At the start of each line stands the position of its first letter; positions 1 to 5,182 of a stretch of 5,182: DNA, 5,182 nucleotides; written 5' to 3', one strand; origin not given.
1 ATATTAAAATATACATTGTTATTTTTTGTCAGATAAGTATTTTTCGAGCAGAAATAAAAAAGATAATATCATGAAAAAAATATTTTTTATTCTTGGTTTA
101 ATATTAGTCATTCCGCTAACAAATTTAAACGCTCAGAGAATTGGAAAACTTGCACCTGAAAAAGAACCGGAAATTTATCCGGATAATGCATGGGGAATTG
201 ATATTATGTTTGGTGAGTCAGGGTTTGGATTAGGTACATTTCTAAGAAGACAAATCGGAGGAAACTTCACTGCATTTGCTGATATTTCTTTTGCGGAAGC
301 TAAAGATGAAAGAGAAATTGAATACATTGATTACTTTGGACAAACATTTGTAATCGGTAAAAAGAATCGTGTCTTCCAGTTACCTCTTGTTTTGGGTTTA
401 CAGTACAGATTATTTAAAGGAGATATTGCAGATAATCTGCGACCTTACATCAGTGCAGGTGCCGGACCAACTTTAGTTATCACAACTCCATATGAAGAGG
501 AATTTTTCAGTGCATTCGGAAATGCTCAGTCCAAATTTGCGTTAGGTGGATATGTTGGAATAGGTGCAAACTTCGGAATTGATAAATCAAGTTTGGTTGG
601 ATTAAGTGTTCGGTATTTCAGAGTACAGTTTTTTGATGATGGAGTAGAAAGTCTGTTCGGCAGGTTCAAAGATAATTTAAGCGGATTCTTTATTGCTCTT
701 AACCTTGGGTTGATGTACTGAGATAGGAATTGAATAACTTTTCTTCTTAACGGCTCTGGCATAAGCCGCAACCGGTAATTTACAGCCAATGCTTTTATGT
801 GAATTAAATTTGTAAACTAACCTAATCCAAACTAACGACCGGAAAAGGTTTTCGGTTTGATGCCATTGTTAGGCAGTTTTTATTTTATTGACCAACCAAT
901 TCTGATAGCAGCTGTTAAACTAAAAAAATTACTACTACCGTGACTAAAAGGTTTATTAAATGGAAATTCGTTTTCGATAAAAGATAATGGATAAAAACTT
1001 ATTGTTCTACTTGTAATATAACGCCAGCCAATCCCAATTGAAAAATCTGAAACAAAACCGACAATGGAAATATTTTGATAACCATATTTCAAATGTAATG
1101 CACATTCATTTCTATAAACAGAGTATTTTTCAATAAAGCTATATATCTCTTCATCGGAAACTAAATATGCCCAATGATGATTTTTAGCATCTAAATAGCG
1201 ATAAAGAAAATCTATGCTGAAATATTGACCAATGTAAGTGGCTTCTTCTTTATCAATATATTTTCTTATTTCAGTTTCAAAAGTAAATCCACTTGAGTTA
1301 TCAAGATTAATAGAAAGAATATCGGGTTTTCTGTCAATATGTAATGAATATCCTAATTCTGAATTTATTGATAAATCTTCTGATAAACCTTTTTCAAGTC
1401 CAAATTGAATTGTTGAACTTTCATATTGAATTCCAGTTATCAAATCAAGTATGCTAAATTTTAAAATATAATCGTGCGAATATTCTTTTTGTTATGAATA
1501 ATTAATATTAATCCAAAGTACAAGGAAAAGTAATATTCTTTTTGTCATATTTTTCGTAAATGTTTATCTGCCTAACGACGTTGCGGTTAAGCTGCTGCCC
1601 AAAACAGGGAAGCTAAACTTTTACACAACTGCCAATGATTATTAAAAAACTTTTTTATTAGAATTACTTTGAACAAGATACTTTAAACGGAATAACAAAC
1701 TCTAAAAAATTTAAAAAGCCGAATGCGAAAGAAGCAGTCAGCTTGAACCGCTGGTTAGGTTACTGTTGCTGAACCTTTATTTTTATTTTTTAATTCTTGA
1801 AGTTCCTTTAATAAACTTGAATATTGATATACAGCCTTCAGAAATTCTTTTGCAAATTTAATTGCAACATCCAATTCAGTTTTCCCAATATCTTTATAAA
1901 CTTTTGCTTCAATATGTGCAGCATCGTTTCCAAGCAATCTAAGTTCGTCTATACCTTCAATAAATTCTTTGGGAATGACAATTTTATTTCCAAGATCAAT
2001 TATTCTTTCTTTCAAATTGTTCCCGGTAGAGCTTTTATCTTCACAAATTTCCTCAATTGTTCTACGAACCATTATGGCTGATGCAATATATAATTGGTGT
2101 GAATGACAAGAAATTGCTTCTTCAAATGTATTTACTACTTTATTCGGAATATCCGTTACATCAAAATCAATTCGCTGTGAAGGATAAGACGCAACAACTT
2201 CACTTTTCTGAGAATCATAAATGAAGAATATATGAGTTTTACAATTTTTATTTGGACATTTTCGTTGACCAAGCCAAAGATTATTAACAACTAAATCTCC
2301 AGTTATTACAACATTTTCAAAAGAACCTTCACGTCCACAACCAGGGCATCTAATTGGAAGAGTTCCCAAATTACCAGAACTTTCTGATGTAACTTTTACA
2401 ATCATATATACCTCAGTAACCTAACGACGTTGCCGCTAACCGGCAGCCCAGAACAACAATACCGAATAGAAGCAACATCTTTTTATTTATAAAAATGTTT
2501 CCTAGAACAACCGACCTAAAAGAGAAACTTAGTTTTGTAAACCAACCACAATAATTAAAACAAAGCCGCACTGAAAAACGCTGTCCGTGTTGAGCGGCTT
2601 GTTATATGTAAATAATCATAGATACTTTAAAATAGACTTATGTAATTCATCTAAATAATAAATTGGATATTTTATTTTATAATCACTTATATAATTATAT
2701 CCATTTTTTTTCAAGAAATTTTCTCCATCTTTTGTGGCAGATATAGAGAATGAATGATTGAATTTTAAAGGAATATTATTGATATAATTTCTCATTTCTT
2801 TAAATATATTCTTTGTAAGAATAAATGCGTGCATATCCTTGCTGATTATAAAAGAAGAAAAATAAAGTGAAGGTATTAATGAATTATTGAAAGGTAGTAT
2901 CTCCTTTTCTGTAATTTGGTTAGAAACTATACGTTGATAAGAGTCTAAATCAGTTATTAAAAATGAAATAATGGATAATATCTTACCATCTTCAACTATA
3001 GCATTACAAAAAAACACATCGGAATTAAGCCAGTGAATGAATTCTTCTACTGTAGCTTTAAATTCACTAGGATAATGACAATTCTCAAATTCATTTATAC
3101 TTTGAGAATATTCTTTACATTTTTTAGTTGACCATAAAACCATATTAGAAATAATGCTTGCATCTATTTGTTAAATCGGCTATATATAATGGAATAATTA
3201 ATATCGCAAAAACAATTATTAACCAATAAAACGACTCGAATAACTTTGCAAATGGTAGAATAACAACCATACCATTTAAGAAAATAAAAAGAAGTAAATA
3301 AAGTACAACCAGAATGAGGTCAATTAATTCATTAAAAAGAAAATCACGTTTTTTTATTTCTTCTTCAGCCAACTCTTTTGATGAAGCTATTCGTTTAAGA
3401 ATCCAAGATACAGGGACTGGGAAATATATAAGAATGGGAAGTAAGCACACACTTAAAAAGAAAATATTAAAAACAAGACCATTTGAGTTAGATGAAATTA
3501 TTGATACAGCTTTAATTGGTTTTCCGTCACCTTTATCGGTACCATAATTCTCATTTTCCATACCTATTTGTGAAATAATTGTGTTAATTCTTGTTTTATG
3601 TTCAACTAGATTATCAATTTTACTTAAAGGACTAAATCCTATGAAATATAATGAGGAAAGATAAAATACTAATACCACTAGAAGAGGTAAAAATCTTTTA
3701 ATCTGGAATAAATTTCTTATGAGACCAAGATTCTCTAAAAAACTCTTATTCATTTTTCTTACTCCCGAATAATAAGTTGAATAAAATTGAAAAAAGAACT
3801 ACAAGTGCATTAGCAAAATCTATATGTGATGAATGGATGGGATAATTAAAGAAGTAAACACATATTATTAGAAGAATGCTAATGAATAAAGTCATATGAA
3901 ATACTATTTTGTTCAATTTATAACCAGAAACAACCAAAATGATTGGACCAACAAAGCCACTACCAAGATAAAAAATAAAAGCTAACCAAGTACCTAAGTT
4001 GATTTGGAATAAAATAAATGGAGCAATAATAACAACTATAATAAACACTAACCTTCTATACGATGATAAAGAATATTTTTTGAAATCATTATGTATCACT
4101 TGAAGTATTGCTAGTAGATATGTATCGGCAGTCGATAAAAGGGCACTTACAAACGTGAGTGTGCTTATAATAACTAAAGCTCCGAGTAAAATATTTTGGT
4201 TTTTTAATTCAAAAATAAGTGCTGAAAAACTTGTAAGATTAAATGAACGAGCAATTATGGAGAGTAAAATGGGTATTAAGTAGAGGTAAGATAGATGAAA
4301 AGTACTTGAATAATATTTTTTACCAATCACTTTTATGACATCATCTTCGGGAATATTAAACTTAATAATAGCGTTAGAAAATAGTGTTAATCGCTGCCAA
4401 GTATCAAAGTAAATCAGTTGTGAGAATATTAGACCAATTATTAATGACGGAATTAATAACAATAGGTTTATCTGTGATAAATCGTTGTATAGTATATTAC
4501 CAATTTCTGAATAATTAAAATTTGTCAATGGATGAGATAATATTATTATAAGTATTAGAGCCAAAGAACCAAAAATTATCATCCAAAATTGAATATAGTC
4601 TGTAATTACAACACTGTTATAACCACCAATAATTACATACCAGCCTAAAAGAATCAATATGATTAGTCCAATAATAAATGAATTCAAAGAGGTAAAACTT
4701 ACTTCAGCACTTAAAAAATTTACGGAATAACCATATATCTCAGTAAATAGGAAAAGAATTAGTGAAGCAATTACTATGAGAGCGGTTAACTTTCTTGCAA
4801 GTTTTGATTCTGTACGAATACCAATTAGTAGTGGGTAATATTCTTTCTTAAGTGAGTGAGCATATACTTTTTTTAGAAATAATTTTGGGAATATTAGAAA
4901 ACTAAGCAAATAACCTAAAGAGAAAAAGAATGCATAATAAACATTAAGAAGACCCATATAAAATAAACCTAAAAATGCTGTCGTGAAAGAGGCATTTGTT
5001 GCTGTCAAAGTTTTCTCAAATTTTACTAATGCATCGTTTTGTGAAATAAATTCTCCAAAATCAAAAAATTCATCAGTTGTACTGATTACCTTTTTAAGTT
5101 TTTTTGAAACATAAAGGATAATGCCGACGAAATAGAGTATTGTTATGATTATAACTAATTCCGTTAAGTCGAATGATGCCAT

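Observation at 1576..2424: Self-contained cassette encoding a Zn-ribbon + DUF4145-like protein: candidate single-gene defence or stress effector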

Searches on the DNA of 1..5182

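Call 53: search_with_rna_model(model_id=R1, sources=[window, L001, L003, L006, L007, L008, L009, L010, L011, L012, L013, L014, L015, L016, L017, L018, L019, L020, L021, L022, L023, L024, L025, L026, L027, L028, L029, L030, L031, L032, L033, L034, L035, L036, L037, L038, L039, L040, L041, L042, L043, L044, L045, L046, L047, L048, L049, L050, L051, L052, L053, L054, L055, L056, L057, L058, L059, L060, L061, L062, L063, L064, L065, L066, L067, L068, L069, L070, L071, L072, L073, L074, L075, L076, L077, L078, L079, L080, L081, L082, L083, L084, L085], max_evalue=10, make_alignment=true)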
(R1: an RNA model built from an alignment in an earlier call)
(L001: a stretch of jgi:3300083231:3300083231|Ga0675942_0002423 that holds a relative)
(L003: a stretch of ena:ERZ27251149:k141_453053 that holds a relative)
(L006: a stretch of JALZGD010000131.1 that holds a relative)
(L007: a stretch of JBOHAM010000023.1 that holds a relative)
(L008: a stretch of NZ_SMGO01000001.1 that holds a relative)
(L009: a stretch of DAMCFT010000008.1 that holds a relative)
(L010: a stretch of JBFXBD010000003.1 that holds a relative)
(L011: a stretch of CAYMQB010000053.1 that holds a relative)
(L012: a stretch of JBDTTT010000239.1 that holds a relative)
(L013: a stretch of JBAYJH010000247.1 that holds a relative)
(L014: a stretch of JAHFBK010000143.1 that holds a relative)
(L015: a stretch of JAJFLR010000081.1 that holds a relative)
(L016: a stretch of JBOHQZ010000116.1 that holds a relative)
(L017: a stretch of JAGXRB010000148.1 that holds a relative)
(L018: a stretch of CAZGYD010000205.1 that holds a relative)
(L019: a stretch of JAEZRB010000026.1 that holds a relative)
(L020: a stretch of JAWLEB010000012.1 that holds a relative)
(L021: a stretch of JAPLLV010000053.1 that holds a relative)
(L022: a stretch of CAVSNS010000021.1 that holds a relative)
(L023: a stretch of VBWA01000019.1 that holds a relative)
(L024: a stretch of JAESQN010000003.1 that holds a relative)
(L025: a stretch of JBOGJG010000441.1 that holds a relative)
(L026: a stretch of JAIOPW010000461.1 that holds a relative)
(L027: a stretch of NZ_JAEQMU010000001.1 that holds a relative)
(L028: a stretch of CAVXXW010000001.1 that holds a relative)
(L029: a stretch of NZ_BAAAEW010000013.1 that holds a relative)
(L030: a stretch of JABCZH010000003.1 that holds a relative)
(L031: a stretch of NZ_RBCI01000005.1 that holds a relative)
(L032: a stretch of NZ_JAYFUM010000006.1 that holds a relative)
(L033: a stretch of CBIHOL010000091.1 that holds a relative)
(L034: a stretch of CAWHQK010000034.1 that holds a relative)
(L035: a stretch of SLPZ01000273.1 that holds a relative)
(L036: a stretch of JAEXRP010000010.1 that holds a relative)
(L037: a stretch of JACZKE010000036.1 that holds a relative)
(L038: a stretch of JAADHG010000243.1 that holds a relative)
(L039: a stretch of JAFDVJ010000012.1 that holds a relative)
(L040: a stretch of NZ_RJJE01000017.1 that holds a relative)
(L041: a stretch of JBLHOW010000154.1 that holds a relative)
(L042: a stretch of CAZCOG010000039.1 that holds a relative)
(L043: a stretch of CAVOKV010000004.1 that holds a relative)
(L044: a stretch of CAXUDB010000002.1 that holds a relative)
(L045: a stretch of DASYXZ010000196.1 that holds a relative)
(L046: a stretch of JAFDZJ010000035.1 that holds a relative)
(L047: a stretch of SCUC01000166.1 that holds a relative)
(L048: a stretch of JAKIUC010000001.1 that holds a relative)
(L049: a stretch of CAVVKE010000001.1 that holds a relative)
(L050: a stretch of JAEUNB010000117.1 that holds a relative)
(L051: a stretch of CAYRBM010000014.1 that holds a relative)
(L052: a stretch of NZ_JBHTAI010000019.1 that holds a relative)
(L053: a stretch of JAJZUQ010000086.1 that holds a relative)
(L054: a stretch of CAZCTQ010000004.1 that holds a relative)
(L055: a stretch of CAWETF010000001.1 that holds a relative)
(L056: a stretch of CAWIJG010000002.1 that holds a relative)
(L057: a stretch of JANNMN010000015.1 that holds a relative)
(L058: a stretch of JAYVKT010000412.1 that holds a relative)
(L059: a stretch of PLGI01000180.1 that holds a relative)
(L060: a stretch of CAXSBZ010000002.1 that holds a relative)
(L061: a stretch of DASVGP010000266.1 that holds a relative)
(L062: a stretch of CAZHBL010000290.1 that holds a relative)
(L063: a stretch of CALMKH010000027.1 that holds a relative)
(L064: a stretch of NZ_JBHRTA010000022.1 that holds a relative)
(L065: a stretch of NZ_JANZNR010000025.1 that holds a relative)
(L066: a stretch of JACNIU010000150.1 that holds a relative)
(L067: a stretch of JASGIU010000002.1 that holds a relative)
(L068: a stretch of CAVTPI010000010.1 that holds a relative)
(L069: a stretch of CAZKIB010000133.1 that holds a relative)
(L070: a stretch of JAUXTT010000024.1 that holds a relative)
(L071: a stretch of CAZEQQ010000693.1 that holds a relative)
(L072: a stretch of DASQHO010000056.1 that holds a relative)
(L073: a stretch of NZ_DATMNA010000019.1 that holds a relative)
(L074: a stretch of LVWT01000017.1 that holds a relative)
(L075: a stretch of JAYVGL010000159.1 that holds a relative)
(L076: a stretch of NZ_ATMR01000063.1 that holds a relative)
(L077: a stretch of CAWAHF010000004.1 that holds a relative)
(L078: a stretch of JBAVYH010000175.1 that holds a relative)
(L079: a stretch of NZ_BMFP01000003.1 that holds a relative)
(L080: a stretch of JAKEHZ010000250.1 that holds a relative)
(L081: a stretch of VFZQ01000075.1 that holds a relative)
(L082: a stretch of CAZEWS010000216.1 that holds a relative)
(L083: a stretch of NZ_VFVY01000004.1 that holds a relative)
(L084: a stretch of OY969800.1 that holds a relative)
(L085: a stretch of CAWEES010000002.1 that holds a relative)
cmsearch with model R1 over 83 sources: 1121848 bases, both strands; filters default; matches with E-value up to 10: 20.
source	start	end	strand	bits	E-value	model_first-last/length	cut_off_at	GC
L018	7583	7653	+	104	1.1e-26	1-71/71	no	0.63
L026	2352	2422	+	103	2e-26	1-71/71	no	0.65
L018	1614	1683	+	80.6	9e-20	1-71/71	no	0.69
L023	8903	8972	+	67.9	5.1e-16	1-71/71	no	0.67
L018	5247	5316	+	52.8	1.5e-11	1-71/71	no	0.61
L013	1333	1402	+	44.4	4.7e-09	1-71/71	no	0.53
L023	10629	10697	+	40.4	6.7e-08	1-71/71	no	0.65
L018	4050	4145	+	30.5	5.8e-05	1-71/71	no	0.68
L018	13238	13298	+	25.3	0.002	1-71/71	no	0.84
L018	9437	9504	+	24.3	0.004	1-71/71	no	0.6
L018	9005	9067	+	23.8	0.0057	1-71/71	no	0.7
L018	1614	1683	-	22.6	0.013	1-71/71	no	0.69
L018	7583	7653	-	22.3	0.016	1-71/71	no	0.63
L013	2070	2133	+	21.9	0.02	1-71/71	no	0.55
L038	4217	4306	+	19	0.15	1-71/71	no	0.49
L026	2352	2422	-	18.8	0.17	1-71/71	no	0.65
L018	8245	8305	+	17.9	0.32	1-71/71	no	0.66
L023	8903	8972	-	14.3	3.5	1-71/71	no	0.67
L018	3550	3621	-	13.9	4.8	1-71/71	no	0.69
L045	5926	5953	+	12.9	9.4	23-50/71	no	0.71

Alignment A5: 20 matches aligned to the model, 125 columns, each read 5' to 3' on its own strand. Consensus structure (alignment columns), stored with it:
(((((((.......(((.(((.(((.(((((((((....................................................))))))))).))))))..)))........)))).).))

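Call 54: search_with_rna_model(model_id=R1, sources=[window, L001, L003, L006, L007, L008, L009, L010, L011, L012, L013, L014, L015, L016, L017, L018, L019, L020, L021, L022, L023, L024, L025, L026, L027, L028, L029, L030, L031, L032, L033, L034, L035, L036, L037, L038, L039, L040, L041, L042, L043, L044, L045, L046, L047, L048, L049, L050, L051, L052, L053, L054, L055, L056, L057, L058, L059, L060, L061, L062, L063, L064, L065, L066, L067, L068, L069, L070, L071, L072, L073, L074, L075, L076, L077, L078, L079, L080, L081, L082, L083, L084, L085], max_evalue=0.01, make_alignment=true)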
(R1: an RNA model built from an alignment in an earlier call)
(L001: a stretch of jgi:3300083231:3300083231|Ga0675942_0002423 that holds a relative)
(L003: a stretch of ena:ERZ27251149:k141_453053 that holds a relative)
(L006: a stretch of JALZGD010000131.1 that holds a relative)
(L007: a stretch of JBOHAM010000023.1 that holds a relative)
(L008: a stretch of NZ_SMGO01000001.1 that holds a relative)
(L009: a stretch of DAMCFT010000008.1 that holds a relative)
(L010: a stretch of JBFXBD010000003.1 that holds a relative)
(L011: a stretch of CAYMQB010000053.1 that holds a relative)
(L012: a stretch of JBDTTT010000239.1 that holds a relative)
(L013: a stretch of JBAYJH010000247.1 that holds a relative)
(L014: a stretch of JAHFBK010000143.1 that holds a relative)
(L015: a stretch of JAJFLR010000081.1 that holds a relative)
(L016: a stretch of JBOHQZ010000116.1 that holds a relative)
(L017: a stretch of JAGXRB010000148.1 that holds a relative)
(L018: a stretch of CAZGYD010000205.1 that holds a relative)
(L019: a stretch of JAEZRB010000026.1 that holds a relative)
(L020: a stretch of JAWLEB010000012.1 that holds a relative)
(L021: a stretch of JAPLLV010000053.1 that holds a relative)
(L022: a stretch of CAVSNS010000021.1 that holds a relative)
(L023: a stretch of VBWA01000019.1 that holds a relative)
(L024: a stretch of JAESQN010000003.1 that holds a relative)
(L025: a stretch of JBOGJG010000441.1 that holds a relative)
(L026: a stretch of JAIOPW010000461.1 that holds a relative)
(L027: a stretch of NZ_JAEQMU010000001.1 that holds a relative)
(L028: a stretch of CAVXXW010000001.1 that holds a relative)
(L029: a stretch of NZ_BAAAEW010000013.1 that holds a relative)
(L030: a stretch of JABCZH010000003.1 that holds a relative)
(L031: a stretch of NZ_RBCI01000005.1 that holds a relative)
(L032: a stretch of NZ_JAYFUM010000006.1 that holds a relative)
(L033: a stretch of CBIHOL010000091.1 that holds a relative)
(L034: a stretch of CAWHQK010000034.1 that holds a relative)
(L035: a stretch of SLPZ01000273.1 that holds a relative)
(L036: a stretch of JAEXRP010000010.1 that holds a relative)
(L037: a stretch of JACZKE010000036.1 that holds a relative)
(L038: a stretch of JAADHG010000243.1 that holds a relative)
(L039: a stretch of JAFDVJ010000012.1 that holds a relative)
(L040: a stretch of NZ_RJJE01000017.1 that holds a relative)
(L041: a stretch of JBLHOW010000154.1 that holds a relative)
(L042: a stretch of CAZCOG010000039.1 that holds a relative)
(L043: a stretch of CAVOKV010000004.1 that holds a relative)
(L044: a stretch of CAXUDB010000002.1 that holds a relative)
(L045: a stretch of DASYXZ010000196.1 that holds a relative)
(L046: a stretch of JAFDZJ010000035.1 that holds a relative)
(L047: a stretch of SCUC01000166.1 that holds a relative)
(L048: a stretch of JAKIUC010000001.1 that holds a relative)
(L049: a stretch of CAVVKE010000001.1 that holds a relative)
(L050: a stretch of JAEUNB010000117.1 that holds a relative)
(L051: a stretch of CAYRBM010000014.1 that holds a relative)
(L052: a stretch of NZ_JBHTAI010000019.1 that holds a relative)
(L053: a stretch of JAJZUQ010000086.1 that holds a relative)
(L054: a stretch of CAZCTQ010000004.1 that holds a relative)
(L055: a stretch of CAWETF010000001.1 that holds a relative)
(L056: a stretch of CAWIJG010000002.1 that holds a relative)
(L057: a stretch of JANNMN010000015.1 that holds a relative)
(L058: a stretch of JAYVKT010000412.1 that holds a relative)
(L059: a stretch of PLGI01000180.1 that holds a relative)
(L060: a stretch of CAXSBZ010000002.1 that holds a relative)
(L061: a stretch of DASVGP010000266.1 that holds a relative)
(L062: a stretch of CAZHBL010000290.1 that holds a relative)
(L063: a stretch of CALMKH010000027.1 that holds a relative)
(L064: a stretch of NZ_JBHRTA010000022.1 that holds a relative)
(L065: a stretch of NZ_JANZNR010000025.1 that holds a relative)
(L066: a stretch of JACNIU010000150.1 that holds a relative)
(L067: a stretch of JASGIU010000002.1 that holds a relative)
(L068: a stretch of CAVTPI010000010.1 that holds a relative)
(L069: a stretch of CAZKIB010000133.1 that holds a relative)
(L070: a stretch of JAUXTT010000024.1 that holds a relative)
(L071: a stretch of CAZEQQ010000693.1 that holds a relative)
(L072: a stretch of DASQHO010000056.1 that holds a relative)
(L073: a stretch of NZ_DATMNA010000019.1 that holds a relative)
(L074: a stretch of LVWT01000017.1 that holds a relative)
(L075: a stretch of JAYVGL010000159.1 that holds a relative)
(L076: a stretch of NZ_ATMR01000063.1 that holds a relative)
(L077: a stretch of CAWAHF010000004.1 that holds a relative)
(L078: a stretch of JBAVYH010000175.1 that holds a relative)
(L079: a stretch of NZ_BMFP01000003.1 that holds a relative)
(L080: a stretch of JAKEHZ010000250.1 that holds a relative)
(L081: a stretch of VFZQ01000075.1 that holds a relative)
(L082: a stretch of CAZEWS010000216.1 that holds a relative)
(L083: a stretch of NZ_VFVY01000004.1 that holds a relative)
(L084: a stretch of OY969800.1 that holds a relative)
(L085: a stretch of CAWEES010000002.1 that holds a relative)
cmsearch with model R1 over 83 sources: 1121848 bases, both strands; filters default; matches with E-value up to 0.01: 11.
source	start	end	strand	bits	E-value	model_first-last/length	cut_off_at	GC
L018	7583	7653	+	104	1.1e-26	1-71/71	no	0.63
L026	2352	2422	+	103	2e-26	1-71/71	no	0.65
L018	1614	1683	+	80.6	9e-20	1-71/71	no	0.69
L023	8903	8972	+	67.9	5.1e-16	1-71/71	no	0.67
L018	5247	5316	+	52.8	1.5e-11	1-71/71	no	0.61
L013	1333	1402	+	44.4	4.7e-09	1-71/71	no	0.53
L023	10629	10697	+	40.4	6.7e-08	1-71/71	no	0.65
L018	4050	4145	+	30.5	5.8e-05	1-71/71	no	0.68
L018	13238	13298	+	25.3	0.002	1-71/71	no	0.84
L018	9437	9504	+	24.3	0.004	1-71/71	no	0.6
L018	9005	9067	+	23.8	0.0057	1-71/71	no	0.7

Alignment A6: 11 matches aligned to the model, 117 columns, each read 5' to 3' on its own strand. Consensus structure (alignment columns), stored with it:
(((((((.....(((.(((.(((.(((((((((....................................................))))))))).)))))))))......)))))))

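Call 55: build_rna_model(alignment_id=A6)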
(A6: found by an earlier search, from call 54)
Model R2 built from alignment A6 (11 sequences, 117 columns); structure: stored with the alignment.
model positions 71; base pairs 25; branch points 0; effective number of sequences 3.53; information 0.793 bits per position. Calibrated on 0.2 Mb of random sequence (short: E-values are rough).
structure used (alignment columns):
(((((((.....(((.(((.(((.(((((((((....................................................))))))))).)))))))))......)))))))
